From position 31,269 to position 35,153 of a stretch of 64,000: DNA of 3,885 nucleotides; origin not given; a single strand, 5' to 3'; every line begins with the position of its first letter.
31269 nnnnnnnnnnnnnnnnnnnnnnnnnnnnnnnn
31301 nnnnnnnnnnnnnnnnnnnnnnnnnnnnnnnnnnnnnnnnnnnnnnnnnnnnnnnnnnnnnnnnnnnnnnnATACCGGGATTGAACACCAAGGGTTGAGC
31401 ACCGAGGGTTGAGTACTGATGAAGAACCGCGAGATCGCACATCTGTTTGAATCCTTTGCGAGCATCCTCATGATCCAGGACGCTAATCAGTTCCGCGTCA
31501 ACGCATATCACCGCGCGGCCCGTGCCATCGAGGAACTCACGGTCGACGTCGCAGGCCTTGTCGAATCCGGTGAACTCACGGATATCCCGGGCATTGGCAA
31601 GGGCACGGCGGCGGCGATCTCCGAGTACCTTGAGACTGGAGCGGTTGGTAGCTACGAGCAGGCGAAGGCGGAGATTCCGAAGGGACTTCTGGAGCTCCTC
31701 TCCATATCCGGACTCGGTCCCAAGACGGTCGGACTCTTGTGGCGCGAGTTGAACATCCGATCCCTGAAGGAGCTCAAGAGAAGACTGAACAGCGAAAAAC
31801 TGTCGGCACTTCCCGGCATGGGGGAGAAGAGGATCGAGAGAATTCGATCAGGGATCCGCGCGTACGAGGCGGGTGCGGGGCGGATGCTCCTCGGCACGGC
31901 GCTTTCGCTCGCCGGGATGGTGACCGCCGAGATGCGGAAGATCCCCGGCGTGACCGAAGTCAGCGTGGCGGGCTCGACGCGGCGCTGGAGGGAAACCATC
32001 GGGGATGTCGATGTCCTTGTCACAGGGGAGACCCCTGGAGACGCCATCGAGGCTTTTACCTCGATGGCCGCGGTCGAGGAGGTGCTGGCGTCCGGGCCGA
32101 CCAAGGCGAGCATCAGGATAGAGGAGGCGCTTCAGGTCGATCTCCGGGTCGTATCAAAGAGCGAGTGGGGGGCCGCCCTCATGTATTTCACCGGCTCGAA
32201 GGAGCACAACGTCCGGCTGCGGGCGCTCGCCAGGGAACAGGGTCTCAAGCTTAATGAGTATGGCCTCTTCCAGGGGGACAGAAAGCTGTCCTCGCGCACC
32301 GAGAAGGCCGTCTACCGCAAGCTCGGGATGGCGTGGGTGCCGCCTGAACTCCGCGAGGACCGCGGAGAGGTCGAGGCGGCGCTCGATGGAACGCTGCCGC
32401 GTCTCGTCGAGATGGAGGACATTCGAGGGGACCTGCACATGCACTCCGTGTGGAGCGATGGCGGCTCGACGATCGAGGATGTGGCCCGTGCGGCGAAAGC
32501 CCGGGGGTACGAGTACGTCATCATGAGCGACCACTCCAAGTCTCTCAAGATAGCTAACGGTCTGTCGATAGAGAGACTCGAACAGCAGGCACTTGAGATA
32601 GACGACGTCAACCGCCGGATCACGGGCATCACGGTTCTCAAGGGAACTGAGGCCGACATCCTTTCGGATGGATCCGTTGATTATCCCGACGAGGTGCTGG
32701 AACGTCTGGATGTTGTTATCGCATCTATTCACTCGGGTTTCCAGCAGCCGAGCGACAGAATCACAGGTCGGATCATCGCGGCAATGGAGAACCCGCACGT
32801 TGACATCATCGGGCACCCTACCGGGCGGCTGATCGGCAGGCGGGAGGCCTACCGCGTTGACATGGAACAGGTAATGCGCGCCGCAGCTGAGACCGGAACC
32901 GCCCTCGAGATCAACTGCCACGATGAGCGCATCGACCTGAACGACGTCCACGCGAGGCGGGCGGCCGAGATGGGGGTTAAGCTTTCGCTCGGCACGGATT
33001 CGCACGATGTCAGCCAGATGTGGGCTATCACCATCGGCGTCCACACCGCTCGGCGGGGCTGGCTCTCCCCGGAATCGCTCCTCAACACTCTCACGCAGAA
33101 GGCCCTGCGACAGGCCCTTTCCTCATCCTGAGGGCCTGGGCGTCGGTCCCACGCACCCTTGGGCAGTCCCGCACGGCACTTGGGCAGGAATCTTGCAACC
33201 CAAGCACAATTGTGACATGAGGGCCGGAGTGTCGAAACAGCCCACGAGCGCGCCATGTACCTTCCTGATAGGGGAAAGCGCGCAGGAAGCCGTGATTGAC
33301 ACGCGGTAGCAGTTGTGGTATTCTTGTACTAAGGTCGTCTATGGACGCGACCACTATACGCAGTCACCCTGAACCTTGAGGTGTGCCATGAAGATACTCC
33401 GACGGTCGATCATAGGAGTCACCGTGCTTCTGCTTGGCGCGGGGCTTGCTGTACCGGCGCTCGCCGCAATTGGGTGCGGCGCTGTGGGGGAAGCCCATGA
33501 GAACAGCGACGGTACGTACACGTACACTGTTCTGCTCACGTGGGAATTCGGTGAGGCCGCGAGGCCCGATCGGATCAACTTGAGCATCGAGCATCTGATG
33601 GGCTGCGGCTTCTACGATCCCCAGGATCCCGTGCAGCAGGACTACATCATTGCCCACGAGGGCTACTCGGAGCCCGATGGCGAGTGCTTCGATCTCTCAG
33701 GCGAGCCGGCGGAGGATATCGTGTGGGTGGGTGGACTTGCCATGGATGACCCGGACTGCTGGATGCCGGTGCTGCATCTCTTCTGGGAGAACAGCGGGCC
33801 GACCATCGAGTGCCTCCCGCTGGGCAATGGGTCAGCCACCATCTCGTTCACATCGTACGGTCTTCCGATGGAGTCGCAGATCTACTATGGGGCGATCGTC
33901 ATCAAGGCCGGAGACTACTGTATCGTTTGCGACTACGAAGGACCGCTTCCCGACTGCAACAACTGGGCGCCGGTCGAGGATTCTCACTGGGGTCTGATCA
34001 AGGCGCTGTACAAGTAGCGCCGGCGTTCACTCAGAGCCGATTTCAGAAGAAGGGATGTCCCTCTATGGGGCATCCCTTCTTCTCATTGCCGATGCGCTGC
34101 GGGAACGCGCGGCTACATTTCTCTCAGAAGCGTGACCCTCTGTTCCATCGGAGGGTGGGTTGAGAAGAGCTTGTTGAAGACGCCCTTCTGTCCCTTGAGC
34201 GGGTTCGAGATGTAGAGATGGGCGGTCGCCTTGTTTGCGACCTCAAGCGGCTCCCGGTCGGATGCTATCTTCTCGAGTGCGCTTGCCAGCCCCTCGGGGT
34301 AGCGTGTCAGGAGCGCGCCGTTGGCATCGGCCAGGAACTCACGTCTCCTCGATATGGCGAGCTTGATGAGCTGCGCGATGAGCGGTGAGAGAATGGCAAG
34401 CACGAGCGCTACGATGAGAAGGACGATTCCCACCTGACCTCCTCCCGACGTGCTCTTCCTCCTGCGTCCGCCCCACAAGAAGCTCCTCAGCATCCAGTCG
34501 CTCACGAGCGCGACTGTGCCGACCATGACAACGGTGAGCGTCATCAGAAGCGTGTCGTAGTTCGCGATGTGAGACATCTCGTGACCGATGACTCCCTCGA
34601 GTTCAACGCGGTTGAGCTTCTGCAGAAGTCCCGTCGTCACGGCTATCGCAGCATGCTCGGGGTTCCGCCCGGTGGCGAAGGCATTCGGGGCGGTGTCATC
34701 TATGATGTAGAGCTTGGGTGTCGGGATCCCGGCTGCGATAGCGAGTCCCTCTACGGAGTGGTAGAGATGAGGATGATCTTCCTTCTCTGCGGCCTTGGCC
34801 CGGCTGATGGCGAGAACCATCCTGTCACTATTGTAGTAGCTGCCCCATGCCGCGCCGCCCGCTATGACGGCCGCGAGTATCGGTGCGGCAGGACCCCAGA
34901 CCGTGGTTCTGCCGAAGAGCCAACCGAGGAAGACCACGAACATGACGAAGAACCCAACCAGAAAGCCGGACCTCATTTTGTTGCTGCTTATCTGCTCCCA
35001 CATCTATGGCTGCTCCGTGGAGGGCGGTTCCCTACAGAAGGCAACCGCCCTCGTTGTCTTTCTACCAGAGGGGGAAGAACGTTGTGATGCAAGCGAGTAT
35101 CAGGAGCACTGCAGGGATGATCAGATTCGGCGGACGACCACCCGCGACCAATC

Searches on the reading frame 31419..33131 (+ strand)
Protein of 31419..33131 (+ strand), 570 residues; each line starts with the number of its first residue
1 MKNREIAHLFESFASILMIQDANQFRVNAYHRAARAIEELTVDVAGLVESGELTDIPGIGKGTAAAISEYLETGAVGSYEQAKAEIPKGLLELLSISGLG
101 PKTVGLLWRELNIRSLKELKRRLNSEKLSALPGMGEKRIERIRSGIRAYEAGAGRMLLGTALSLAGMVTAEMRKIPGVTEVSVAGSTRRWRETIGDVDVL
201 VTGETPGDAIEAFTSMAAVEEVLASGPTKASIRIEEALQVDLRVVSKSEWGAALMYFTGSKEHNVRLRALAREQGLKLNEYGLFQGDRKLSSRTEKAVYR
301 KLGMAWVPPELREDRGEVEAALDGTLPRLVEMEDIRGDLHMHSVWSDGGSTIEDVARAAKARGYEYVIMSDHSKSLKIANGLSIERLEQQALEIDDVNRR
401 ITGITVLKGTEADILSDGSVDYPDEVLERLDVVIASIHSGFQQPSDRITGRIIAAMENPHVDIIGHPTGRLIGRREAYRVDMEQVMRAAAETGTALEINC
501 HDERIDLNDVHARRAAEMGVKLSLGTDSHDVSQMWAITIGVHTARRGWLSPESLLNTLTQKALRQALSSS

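Call 9: search_protein_families(library=pfam, proteins=[window:31419-33131:+], max_evalue=0.001)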
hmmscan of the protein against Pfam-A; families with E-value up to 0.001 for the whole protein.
window:31419-33131:+ (570 aa): 6 families
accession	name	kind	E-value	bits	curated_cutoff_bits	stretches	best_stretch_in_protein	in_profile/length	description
PF14791.11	DNA_pol_B_thumb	-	4.6e-25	87.7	25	1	253-313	1-63/63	DNA polymerase beta thumb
PF14716.13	HHH_8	-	8.9e-21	74.5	30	1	1-74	1-71/73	Helix-hairpin-helix domain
PF14520.12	HHH_5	-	4.5e-14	53.1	27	1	91-147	2-56/57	Helix-hairpin-helix domain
PF02811.25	PHP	-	3.8e-10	40.8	26.4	1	338-501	1-164/164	PHP domain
PF00633.29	HHH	-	6.5e-09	35.6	24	0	52-70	12-30/30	Helix-hairpin-helix motif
PF14792.12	DNA_pol_B_palm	-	2.2e-05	25.1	25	1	164-205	10-51/113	DNA polymerase beta palm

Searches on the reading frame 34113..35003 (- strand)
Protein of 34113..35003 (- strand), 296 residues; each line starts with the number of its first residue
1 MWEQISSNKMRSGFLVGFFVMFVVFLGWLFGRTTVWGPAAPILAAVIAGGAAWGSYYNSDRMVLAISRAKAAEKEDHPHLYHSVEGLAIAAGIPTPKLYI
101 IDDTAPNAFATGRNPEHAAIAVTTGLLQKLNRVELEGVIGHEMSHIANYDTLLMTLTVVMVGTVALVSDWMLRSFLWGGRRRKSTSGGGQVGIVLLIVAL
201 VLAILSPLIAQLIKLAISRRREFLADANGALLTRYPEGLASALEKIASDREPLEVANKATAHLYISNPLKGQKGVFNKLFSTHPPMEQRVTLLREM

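Call 38: search_protein_families(library=pfam, proteins=[window:34113-35003:-], max_evalue=0.00001)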
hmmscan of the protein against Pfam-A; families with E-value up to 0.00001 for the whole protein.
window:34113-35003:- (296 aa): 1 family
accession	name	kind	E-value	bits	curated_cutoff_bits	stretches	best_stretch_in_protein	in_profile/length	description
PF01435.24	Peptidase_M48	-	9.3e-32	110.8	20.3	1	79-295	6-184/186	Peptidase family M48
